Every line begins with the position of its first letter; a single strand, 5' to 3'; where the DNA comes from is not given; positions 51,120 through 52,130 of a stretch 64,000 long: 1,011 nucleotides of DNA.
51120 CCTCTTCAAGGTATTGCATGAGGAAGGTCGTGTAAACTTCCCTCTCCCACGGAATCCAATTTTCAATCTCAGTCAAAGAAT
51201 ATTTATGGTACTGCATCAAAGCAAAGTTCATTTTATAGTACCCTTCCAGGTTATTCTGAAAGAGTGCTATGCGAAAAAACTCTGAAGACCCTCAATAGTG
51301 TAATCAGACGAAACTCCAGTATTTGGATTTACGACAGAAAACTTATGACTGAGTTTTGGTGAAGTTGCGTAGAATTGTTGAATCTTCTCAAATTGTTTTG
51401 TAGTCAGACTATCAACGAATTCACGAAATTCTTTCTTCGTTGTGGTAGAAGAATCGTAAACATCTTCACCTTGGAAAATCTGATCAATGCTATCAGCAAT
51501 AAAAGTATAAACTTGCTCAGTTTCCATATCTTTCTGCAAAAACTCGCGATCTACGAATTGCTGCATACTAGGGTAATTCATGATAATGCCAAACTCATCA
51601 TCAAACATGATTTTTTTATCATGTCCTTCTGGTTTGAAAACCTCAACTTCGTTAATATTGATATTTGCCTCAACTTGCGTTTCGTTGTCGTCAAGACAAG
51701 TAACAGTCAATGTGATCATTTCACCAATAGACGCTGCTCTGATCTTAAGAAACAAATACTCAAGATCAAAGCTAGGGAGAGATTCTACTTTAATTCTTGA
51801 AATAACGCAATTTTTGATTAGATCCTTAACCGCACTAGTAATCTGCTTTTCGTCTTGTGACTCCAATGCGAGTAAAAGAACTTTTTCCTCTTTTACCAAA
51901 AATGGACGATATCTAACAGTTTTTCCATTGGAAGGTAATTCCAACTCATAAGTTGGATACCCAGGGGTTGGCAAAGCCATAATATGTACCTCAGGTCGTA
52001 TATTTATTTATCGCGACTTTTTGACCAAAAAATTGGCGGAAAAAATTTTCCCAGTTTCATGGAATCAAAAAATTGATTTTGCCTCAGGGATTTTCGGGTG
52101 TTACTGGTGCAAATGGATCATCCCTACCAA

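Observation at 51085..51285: Candidate -1 programmed frameshift fusing gp26 to the gp51-like ORF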

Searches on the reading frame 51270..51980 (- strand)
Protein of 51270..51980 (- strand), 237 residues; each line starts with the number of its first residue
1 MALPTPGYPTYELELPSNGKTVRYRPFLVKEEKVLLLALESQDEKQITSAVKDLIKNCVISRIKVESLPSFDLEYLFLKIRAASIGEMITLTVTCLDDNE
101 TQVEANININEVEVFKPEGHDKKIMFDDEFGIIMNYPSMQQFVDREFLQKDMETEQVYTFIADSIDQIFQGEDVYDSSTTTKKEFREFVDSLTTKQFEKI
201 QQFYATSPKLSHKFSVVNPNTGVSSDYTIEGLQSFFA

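Call 5: search_protein_families(library=pfam, proteins=[window:51270-51980:-], max_evalue=0.1)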
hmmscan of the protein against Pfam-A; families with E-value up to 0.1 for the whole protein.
window:51270-51980:- (237 aa): 5 families
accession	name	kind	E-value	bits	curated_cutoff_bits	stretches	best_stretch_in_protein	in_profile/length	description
PF12322.14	T4_baseplate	-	1.7e-71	240.8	24.5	1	9-237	2-219/219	T4 bacteriophage base plate protein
PF06757.18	Ins_allergen_rp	-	0.0031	17.9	23.2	1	109-210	54-156/174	Insect allergen related repeat, nitrile-specifier detoxification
PF17779.7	NOD2_WH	-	0.044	14.3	23.1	0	138-160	35-57/57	NOD2 winged helix domain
PF16809.10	NleF_casp_inhib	-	0.066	13.7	24.1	0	150-194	5-46/145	NleF caspase inhibitor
PF09693.15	Phage_XkdX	-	0.099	13.1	23.5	0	175-200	8-35/40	Phage uncharacterised protein (Phage_XkdX)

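Call 7: find_related_loci(query=window:51270-51980:-, collection=viral_contigs, flank=1500)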
Query window:51270-51980:- (237 aa) in viral_contigs; peptide patterns used: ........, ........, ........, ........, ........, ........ (x = any residue, [..] = any of these).
600 stretches matched a pattern (row limit reached: there are more); 598 encode a relative of the query (tblastn E <= 1e-3); the best 80 are kept; 80 distinct loci.
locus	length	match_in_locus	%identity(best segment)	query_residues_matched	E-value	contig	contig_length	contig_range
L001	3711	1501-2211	79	1-237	3e-132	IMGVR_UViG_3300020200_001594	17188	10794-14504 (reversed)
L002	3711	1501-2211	81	1-237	2e-131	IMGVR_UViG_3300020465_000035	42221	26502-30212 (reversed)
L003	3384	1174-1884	81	1-237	2e-132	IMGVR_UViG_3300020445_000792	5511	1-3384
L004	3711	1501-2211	80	1-237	1e-127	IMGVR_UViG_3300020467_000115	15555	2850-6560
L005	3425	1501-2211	78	1-237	2e-127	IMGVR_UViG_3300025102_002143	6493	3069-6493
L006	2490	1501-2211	70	1-237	2e-115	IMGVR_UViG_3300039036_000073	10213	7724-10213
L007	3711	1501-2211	67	1-237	1e-110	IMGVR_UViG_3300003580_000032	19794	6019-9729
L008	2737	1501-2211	65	1-237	6e-110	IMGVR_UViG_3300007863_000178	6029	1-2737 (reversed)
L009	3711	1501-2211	64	1-237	2e-104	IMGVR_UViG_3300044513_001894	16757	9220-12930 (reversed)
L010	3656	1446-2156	61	1-237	6e-97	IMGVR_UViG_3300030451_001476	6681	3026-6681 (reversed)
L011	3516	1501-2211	60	1-237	1e-96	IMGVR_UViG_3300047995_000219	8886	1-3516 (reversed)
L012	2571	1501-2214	58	1-237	2e-96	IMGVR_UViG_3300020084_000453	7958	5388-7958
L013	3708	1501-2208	61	1-237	2e-94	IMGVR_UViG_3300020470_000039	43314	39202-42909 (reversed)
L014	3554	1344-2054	58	1-237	4e-93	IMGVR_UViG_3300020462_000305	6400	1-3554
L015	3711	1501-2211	59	1-237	4e-92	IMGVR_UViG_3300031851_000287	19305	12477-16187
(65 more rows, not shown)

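Call 32: search_dna_similar(query=window:51270-51980:-, collection=phages, mode=protein, max_rows=60, rows=spread, max_evalue=0.001)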
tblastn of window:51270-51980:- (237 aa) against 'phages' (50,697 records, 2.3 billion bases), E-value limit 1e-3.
Records with a match: 793; places in all: 793; records where one place covers at least 80% of the query: 626.
Best place of each record, by identity: 60-80% 19; <60% 774.
By first word of the organism name: Synechococcus 378; Vibrio 122; Salmonella 88; Cyanophage 61; Aeromonas 31; Prochlorococcus 24; Stenotrophomonas 17; Escherichia 11; Marine 8; Sinorhizobium 7; and 19 more.
By host as written in the record: - 270; Synechococcus 107; Synechococcus sp. 38; Synechococcus sp. WH7803 28; Synechococcus sp. WH8102 20; Synechococcus sp. MW02 18; Salmonella enterica 17; Synechococcus sp. WH 7803 15; and 124 more.
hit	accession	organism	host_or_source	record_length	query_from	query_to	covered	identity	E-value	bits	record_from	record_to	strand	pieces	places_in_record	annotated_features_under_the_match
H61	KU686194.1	Synechococcus phage S-CAM1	Synechococcus sp.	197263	1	237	100%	70.0%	1e-101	328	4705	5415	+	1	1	baseplate hub subunit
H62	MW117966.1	Synechococcus phage S-H9-1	Synechococcus sp. MW02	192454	1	237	100%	64.6%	2e-91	299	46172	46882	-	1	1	baseplate hub subunit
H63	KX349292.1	Cyanophage S-RIM44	Synechococcus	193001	1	237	100%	59.2%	3e-82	272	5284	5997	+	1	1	baseplate hub subunit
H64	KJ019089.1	Synechococcus phage ACG-2014j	-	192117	1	237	100%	57.4%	4e-78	261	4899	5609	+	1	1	baseplate hub subunit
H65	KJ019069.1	Synechococcus phage ACG-2014j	-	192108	1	237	100%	56.1%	2e-80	268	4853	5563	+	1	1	baseplate hub subunit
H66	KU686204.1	Synechococcus phage S-CAM9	Synechococcus sp.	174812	1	237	100%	49.8%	9e-60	208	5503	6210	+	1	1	baseplate hub assembly chaperone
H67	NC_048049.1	Synechococcus phage S-T4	Synechococcus sp. WH 7803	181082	1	237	100%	48.7%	9e-65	222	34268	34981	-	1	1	baseplate hub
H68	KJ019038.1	Synechococcus phage ACG-2014a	-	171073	1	237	100%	47.7%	2e-55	196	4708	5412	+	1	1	baseplate hub subunit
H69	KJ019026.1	Synechococcus phage ACG-2014a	-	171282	1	237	100%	47.7%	2e-55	196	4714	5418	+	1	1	baseplate hub subunit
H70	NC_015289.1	Synechococcus phage S-SSM5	Synechococcus sp. WH8102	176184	1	237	100%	47.3%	1e-58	205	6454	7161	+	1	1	gp26: baseplate hub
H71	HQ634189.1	Synechococcus phage Syn30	Synechococcus sp. WH7803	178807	1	237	100%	46.9%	2e-54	192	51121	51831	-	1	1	hypothetical protein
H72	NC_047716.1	Cyanophage S-RIM12 isolate RW_06_0310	Synechococcus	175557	1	237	100%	46.8%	2e-59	207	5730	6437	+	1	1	baseplate hub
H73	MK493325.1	Synechococcus phage S-RIM8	Synechococcus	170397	1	237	100%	46.8%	4e-58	203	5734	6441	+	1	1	baseplate hub assembly chaperone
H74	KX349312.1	Cyanophage S-RIM12_RW_04_0709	Synechococcus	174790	1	237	100%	46.4%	6e-59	206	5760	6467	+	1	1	baseplate hub subunit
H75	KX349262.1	Synechococcus phage S-RIM2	Synechococcus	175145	1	237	100%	46.4%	1e-56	199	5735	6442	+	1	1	baseplate hub subunit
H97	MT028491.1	Ochrobactrum phage vB_OspM_OC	Ochrobactrum sp. POC9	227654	1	236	100%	33.2%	6e-29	119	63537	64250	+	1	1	baseplate wedge protein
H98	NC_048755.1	Stenotrophomonas phage YB07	Stenotrophomonas maltophilia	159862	3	237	99%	29.5%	2e-17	87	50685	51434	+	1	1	baseplate hub assembly chaperone | hypothetical protein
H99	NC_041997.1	Acidovorax phage ACP17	Acidovorax citrulli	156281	1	236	100%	28.6%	2e-17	87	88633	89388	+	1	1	baseplate hub assembly chaperone | hypothetical protein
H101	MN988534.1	Rhizobium phage RHph_N34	Rhizobium etli CFN42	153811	20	236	92%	28.4%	8e-4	46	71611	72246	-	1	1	putative baseplate hub subunit protein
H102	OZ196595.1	Vibrio phage K571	Seawater and oysters mix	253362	9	236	96%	26.7%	6e-11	67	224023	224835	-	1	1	baseplate hub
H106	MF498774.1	Aeromonas phage AS-yj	Aeromonas salmonicida subsp. salmonicida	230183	17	237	93%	25.3%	4e-9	62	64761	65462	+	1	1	baseplate hub subunit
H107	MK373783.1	Escherichia phage vB_EcoM_KWBSE43-6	Escherichia coli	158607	41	236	83%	23.7%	7e-4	46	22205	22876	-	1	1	putative baseplate protein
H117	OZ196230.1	Vibrio phage D494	Seawater and oysters mix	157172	48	236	80%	20.1%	1e-10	67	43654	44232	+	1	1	baseplate hub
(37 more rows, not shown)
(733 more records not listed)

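Call 33: get_annotated_region(hit=H97, flank=2500)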
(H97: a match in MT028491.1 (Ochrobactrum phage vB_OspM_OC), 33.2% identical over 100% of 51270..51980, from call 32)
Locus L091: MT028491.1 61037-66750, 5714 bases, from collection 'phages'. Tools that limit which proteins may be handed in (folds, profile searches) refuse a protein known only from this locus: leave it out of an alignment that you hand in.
description: Ochrobactrum phage vB_OspM_OC, complete genome.
organism: Ochrobactrum phage vB_OspM_OC (NCBI taxid 2712956)
taxonomy: Viruses; Duplodnaviria; Heunggongvirae; Uroviricota; Caudoviricetes; Kyanoviridae
host: Ochrobactrum sp. POC9; source: sewage; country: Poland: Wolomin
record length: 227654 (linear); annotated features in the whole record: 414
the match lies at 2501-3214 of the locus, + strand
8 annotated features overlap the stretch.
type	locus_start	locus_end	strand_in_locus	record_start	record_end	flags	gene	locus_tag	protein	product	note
CDS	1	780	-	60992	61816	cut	-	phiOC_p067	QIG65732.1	baseplate tail tube cap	T4-like gp6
CDS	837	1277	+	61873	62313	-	-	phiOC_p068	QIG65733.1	head completion protein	TnsA-like endonuclease, T4-like gp4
CDS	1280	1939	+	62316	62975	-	-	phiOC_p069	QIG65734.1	DNA end protector protein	based on the presence of PHA02577 domain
CDS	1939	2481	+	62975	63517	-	-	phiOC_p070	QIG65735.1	hypothetical protein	-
CDS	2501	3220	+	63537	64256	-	-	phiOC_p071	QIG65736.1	baseplate wedge protein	baseplate-tail tube complex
CDS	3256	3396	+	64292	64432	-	-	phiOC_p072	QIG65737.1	hypothetical protein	-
CDS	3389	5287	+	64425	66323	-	-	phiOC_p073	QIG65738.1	tail protein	-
CDS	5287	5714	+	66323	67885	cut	-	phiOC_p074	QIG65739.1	terminase large subunit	T4-like gp17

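Call 34: get_annotated_region(hit=H98, flank=2500)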
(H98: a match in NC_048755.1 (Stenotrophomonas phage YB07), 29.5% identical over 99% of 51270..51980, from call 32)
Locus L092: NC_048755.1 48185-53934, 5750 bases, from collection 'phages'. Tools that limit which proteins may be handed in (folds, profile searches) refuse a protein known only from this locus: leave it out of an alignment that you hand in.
description: Stenotrophomonas phage YB07, complete genome.
organism: Stenotrophomonas phage YB07 (NCBI taxid 2555548)
taxonomy: Viruses; Duplodnaviria; Heunggongvirae; Uroviricota; Caudoviricetes; Menderavirus; Menderavirus IMESM1
host: Stenotrophomonas maltophilia; source: -; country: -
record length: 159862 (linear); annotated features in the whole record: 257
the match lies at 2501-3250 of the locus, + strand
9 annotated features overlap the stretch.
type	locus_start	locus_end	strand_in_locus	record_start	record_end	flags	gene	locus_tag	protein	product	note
CDS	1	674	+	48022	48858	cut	-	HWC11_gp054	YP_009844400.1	hypothetical protein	-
CDS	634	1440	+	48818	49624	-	-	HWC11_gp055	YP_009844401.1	hypothetical protein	-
CDS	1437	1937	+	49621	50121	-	-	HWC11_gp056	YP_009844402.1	hypothetical protein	-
CDS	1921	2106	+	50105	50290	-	-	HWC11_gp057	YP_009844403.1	hypothetical protein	-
CDS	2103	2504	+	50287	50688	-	-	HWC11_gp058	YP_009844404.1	hypothetical protein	-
CDS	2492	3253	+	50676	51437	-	-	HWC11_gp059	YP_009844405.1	baseplate hub assembly chaperone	Phage baseplate hub assembly chaperone (T4-like gp26)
CDS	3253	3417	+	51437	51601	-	-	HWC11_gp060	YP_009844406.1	hypothetical protein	-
CDS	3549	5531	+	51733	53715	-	-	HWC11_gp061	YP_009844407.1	hypothetical protein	-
CDS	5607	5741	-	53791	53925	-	-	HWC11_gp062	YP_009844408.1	hypothetical protein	-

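Call 35: get_annotated_region(hit=H99, flank=2500)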
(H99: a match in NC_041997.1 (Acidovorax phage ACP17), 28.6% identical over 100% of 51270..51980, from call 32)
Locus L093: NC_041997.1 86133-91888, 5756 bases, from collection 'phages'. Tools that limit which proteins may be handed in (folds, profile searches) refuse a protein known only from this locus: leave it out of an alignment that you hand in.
description: Acidovorax phage ACP17, complete genome.
organism: Acidovorax phage ACP17 (NCBI taxid 2010329)
taxonomy: Viruses; Duplodnaviria; Heunggongvirae; Uroviricota; Caudoviricetes; Busanvirus; Busanvirus ACP17
host: Acidovorax citrulli; source: -; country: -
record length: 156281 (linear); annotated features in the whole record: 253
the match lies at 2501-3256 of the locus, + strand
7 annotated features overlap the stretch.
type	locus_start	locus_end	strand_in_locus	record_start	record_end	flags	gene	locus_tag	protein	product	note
CDS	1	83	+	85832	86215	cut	-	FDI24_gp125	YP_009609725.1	hypothetical protein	-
CDS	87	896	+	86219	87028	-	-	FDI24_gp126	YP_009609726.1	QueE-like radical SAM domain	Queuosine Biosynthesis QueE Radical SAM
CDS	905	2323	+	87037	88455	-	-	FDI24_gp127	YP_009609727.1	DNA primase/helicase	DNA primase/helicase, phage-associated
CDS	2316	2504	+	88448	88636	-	-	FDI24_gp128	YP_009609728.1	hypothetical protein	-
CDS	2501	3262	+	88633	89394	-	-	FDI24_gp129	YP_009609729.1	baseplate hub assembly chaperone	baseplate hub assembly chaperone (T4-like gp26)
CDS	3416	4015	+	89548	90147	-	-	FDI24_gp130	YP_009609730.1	hypothetical protein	-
CDS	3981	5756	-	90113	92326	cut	-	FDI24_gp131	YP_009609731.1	hypothetical protein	hypothetical protein;late control gene D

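Call 36: get_annotated_region(hit=H102, flank=2500)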
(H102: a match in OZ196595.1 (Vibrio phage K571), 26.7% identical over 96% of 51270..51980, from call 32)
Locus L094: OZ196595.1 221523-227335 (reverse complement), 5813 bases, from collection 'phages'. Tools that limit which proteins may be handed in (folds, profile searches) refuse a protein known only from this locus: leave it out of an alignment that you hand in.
description: Vibrio phage K571 genome assembly, chromosome: VPK571_1.
organism: Vibrio phage K571 (NCBI taxid 3105773)
taxonomy: Viruses
host: -; source: Seawater and oysters mix; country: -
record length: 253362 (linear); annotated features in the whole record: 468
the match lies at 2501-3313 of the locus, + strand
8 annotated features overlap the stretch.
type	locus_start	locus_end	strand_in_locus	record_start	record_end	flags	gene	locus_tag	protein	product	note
CDS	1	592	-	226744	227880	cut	-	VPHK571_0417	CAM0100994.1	baseplate tail tube cap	-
CDS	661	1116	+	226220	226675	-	-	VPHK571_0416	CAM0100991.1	head closure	-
CDS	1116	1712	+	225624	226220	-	-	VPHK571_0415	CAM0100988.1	DNA end protector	-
CDS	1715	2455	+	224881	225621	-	-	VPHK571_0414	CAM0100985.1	tail tube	-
CDS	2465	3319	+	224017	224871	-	-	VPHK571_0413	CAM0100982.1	baseplate hub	-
CDS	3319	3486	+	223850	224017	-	-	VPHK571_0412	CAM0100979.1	baseplate hub assembly catalyst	-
CDS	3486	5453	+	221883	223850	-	-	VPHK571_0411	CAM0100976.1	hypothetical protein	-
CDS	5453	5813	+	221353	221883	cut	-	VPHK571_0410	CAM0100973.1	tail tube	-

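Call 42: get_annotated_region(hit=H101, flank=2500)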
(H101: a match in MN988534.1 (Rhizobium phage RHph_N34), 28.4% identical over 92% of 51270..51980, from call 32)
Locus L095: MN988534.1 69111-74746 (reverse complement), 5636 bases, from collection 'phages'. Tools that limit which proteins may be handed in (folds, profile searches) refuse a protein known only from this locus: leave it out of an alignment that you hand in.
description: Rhizobium phage RHph_N34, complete genome.
organism: Rhizobium phage RHph_N34 (NCBI taxid 2509586)
taxonomy: Viruses; Duplodnaviria; Heunggongvirae; Uroviricota; Caudoviricetes; Pootjesviridae; Staniewskivirinae; Trinifflemingvirus; Trinifflemingvirus N34
host: Rhizobium etli CFN42; source: agricultural lands; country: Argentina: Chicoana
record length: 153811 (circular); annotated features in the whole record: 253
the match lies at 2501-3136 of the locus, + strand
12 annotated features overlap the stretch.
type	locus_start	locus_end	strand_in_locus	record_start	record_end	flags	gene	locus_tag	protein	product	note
CDS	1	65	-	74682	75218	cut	-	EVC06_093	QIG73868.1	hypothetical protein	-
CDS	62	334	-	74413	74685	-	-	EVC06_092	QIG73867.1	hypothetical protein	-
CDS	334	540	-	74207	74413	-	-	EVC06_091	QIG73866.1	hypothetical protein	-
CDS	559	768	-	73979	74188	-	-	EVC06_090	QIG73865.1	hypothetical protein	-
CDS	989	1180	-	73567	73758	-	-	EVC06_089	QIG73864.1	hypothetical protein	-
CDS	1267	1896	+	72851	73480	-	-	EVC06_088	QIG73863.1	DNA end protector protein during packaging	-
CDS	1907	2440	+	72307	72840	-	-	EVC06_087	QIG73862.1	putative baseplate tail tube initiator protein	-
CDS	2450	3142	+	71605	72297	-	-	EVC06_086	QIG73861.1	putative baseplate hub subunit protein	-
CDS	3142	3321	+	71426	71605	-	-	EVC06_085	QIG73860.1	baseplate hub assembly catalyst protein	-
CDS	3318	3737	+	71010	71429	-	-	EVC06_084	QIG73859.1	hypothetical protein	-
CDS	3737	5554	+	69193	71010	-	-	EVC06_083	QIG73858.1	hypothetical protein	-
CDS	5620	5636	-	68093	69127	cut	-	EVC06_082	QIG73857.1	single-stranded DNA-binding protein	GO_function: GO:0003697 - single-stranded DNA binding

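Call 43: get_annotated_region(hit=H106, flank=2500)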
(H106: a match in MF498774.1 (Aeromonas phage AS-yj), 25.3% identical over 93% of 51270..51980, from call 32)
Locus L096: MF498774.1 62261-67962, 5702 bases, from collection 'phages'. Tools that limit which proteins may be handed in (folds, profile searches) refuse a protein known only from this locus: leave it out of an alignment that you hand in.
description: Aeromonas phage AS-yj, partial genome.
organism: Aeromonas phage AS-yj (NCBI taxid 2026115)
taxonomy: Viruses; Duplodnaviria; Heunggongvirae; Uroviricota; Caudoviricetes; Straboviridae; Emmerichvirinae; Ceceduovirus; Ceceduovirus aszj
host: Aeromonas salmonicida subsp. salmonicida; source: river; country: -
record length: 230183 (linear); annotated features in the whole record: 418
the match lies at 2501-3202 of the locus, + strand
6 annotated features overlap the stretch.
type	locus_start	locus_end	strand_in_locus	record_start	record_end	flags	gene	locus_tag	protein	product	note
CDS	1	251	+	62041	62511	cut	-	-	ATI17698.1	head completion protein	-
CDS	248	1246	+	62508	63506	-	-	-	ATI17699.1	hypothetical protein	-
CDS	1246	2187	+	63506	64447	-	-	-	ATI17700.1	baseplate-tail tube initiator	-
CDS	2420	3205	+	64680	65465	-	-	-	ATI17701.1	baseplate hub subunit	-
CDS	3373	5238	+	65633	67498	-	-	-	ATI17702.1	hypothetical protein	-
CDS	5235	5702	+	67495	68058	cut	-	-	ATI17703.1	tail completion and sheath stabilizer protein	-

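Call 44: get_annotated_region(hit=H107, flank=2500)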
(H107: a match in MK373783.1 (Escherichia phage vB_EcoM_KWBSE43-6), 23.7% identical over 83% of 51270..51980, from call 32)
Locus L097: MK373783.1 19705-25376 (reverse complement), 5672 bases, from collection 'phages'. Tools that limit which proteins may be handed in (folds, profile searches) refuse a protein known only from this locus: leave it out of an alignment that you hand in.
description: Escherichia phage vB_EcoM_KWBSE43-6, complete genome.
organism: Escherichia phage vB_EcoM_KWBSE43-6 (NCBI taxid 2508194)
taxonomy: Viruses; Duplodnaviria; Heunggongvirae; Uroviricota; Caudoviricetes; Ackermannviridae; Taipeivirus; Taipeivirus KWBSE436
host: Escherichia coli; source: sewage; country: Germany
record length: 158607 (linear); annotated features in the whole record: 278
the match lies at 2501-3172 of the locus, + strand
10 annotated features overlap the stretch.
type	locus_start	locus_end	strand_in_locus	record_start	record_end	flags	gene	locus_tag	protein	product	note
CDS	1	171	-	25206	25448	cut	-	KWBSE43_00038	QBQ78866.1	hypothetical protein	identical to late transcription coactivator [Klebsiella phage Menlow], conserved domain Trans_coact pfam16805 Phage ...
CDS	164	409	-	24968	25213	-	-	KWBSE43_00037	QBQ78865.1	hypothetical protein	identical to hypothetical protein CPT_Menlow_158 [Klebsiella phage Menlow]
CDS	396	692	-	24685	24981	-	-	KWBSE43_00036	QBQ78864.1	hypothetical protein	identical to hypothetical protein CPT_Menlow_157 [Klebsiella phage Menlow]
CDS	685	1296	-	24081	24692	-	-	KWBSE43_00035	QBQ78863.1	hypothetical protein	similar to putative Holliday junction resolvase RuvC [Klebsiella phage 0507-KN2-1]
CDS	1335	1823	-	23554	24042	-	-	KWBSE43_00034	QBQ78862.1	hypothetical protein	similar to hypothetical protein [Klebsiella phage 0507-KN2-1]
CDS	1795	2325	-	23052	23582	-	-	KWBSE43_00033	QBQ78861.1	hypothetical protein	identical to hypothetical protein CPT_Menlow_154 [Klebsiella phage Menlow]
CDS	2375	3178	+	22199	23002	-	-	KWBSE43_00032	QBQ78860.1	putative baseplate protein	similar to baseplate hub subunit [Klebsiella phage 0507-KN2-1], conserved domain T4_baseplate pfam12322 T4 ...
regulatory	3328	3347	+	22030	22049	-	-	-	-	terminator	putative transcriptional terminator, -14.60, determined with ARNOLD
CDS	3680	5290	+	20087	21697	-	-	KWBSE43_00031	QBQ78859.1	putative baseplate hub subunit and tail lysozyme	similar to baseplate hub subunit and tail lysozyme [Klebsiella phage Menlow], conserved domain TIGR02594 TIGR02594 ...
CDS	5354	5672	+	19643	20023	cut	-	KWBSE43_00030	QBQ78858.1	putative baseplate wedge subunit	similar to baseplate wedge protein [Klebsiella phage Menlow], conserved domain GPW_gp25 pfam04965 Gene 25-like lysozyme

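Call 45: get_annotated_region(hit=H117, flank=2500)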
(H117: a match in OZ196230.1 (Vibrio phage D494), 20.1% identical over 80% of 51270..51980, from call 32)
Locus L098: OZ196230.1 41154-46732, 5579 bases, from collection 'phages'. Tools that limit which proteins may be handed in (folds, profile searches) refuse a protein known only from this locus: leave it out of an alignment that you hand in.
description: Vibrio phage D494 genome assembly, chromosome: VPD494_1.
organism: Vibrio phage D494 (NCBI taxid 3105256)
taxonomy: Viruses
host: -; source: Seawater and oysters mix; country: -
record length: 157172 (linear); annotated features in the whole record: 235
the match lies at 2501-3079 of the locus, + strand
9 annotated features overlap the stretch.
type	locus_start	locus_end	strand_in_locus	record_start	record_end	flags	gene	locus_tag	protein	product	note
CDS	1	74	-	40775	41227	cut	-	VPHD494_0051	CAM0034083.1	anaerobic ribonucleotide reductase small subunit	-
CDS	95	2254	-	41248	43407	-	-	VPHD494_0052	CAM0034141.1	anaerobic ribonucleoside reductase large subunit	-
CDS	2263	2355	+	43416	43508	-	-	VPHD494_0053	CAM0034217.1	hypothetical protein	-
CDS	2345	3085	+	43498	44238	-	-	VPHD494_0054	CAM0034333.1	baseplate hub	-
CDS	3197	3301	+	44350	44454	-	-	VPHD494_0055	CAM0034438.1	hypothetical protein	-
CDS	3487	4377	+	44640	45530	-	-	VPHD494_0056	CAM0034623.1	baseplate hub subunit and tail lysozyme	-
CDS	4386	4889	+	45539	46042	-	-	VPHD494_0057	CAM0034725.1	hypothetical protein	-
CDS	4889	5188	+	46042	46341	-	-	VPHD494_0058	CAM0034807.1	PAAR motif of membran proteins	-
CDS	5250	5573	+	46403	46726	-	-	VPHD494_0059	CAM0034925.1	baseplate wedge subunit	-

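Call 75: search_protein_families(library=phrogs, proteins=[window:51270-51980:-], max_evalue=0.01)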
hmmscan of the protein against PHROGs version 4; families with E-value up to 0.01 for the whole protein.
window:51270-51980:- (237 aa): 1 family
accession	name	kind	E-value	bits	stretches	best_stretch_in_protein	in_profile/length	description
phrog_150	-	tail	1e-76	259.1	1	1-236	5-232/282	baseplate hub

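Call 92: search_dna_similar(query=L096:2420-3202:+, collection=phages, mode=protein, max_rows=40, rows=spread, max_evalue=1e-8)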
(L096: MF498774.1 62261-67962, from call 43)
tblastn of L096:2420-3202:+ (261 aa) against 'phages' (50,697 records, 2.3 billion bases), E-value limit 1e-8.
Records with a match: 445; places in all: 445; records where one place covers at least 80% of the query: 445.
Best place of each record, by identity: >=99% 15; 60-80% 6; <60% 424.
By first word of the organism name: Synechococcus 169; Vibrio 118; Cyanophage 53; Aeromonas 35; Prochlorococcus 20; Stenotrophomonas 17; Marine 8; Cronobacter 4; Pseudomonas 4; Citrobacter 3; and 10 more.
By host as written in the record: - 156; Synechococcus 43; Synechococcus sp. 27; Synechococcus sp. WH8102 17; Aeromonas salmonicida 14; Synechococcus sp. WH7803 14; Synechococcus sp. WH 7803 12; Stenotrophomonas maltophilia 12; and 74 more.
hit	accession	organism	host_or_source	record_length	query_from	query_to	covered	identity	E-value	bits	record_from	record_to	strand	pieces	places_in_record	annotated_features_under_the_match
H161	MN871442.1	Aeromonas phage Aszh-1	Aeromonas salmonicida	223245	1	261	100%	100.0%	3e-172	532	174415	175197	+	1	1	record has no annotation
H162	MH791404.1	Aeromonas phage Assk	Aeromonas salmonicida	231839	1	261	100%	99.6%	4e-172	531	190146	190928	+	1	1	baseplate hub subunit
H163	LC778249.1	Aeromonas phage phiWae14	urban sewage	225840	9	261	97%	49.2%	4e-75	253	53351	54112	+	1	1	hypothetical protein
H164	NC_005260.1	Aeromonas phage Aeh1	Aeromonas hydrophila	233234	9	260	97%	43.7%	5e-71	241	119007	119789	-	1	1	gp26 baseplate hub subunit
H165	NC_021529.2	Vibrio phage nt-1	Vibrio natriegens HER1138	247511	6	260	98%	30.8%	6e-27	114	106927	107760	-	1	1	baseplate hub subunit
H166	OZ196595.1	Vibrio phage K571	Seawater and oysters mix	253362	12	260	95%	30.9%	1e-25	111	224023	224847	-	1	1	baseplate hub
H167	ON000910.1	Vibrio phage XZ1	Vibrio alginolyticus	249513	12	260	95%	30.5%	4e-25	109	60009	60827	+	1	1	hypothetical protein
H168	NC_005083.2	Vibrio phage KVP40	Vibrio parahaemolyticus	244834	12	260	95%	30.5%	9e-25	108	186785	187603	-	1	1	26: gp26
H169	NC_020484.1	Pelagibacter phage HTVC008M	Candidatus Pelagibacter ubique HTCC1062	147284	9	260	97%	29.4%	4e-14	77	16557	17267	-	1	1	baseplate hub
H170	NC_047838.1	Synechococcus phage Bellamy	Synechococcus str. WH8109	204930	28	261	90%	31.3%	5e-21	98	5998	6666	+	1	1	10: baseplate hub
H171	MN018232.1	Synechococcus phage S-B43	Synechococcus sp. MW02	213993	28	261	90%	30.7%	4e-17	86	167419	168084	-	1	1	putative baseplate hub subunit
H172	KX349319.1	Cyanophage S-RIM12_RW_28_1109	Synechococcus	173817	11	261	96%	28.1%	9e-12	71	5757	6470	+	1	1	baseplate hub subunit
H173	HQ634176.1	Cyanophage P-RSM3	Prochlorococcus NATL2A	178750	28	261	90%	29.9%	5e-14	77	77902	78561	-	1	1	hypothetical protein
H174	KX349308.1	Cyanophage S-RIM12_Np_15_0310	Synechococcus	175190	11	261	96%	27.7%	7e-11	68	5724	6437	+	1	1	baseplate hub subunit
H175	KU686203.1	Synechococcus phage S-CAM8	Synechococcus sp.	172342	11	261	96%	27.4%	3e-9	63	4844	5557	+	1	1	baseplate hub assembly chaperone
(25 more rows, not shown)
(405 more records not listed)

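Call 93: get_annotated_region(hit=H164, flank=1200)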
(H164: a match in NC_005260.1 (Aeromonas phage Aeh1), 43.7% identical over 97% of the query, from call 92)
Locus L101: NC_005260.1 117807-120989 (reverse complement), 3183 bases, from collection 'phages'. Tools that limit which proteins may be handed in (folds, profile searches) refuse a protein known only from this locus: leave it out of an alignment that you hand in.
description: Aeromonas phage Aeh1, complete genome.
organism: Aeromonas phage Aeh1 (NCBI taxid 2880362)
taxonomy: Viruses; Duplodnaviria; Heunggongvirae; Uroviricota; Caudoviricetes; Straboviridae; Cinqassovirus; Cinqassovirus aeh1
host: Aeromonas hydrophila; source: -; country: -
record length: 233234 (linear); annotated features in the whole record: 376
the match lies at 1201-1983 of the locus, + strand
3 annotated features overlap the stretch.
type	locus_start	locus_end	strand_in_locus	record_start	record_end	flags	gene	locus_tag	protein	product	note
CDS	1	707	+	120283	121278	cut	-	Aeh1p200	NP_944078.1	tail tube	putative; similar to T4 accession AAD42490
CDS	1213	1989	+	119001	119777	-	-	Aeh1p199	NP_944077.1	gp26 baseplate hub subunit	putative; similar to T4 accession AAD42434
CDS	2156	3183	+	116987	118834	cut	-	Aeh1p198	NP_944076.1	hypothetical protein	similar to histone H1-I; predicted by GenMarkS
